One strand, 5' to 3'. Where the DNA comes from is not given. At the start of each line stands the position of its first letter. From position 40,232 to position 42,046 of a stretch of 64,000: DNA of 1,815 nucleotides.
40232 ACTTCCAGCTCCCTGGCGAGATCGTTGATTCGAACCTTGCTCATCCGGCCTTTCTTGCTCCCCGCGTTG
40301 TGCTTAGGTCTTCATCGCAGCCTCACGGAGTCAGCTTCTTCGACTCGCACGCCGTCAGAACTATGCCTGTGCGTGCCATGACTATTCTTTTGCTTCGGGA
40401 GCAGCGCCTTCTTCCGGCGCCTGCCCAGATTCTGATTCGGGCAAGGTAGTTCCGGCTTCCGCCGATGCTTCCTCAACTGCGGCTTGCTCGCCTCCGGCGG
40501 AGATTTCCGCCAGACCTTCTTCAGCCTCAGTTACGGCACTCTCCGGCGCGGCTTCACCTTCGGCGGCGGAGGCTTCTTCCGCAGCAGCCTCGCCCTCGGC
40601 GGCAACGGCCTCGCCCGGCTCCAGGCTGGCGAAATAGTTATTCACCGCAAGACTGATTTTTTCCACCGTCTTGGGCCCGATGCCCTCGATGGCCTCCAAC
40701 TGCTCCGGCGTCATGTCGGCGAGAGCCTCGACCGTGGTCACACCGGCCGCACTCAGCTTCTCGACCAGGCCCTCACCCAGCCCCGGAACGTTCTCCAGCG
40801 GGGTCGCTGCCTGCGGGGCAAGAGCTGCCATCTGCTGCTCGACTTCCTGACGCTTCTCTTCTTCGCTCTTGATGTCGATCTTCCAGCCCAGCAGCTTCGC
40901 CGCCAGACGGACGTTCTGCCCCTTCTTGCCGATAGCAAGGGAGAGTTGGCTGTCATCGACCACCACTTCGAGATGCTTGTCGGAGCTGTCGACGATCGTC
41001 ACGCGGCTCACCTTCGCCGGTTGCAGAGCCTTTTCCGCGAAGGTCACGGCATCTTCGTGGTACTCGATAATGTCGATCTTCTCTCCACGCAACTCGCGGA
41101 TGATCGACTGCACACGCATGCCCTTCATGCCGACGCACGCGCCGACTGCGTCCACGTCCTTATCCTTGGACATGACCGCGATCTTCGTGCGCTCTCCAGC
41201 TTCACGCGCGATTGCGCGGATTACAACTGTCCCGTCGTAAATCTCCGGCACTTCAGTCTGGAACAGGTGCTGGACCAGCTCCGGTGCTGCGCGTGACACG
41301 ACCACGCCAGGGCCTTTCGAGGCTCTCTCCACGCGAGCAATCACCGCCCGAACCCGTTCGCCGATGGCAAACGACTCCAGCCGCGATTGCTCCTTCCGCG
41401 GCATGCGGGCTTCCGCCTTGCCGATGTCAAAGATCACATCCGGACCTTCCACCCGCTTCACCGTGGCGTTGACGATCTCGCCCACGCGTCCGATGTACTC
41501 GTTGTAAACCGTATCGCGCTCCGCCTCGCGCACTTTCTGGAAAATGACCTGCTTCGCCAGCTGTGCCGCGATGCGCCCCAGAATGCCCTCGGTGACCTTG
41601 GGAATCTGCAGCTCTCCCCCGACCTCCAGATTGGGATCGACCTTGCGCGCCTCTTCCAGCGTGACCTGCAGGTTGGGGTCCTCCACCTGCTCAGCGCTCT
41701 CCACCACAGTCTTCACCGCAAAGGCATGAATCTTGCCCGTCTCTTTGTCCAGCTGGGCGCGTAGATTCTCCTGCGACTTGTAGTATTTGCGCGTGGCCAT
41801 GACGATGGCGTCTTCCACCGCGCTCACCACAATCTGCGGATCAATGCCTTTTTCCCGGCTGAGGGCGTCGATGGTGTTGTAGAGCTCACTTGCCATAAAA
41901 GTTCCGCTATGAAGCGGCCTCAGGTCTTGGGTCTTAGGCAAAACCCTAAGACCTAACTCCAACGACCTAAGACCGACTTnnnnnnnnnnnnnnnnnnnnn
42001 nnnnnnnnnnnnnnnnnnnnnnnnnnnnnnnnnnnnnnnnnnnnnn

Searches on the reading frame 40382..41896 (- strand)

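Call 74: search_protein_families(library=pfam, proteins=[window:40382-41896:-], max_evalue=0.00001)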
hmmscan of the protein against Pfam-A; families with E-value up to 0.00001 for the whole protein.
window:40382-41896:- (504 aa): 4 families
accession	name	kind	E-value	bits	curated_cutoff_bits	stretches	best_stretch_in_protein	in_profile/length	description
PF08529.16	NusA_N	-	2.2e-37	128.4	23.8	1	4-128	1-119/119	NusA N-terminal domain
PF13184.12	KH_5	-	6.1e-30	103.6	27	1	233-301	1-69/69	NusA-like KH domain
PF14520.12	HHH_5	-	8.3e-13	49.1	27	1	367-417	4-54/57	Helix-hairpin-helix domain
PF07650.23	KH_2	-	2.8e-06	27.5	22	0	287-340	6-58/78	KH domain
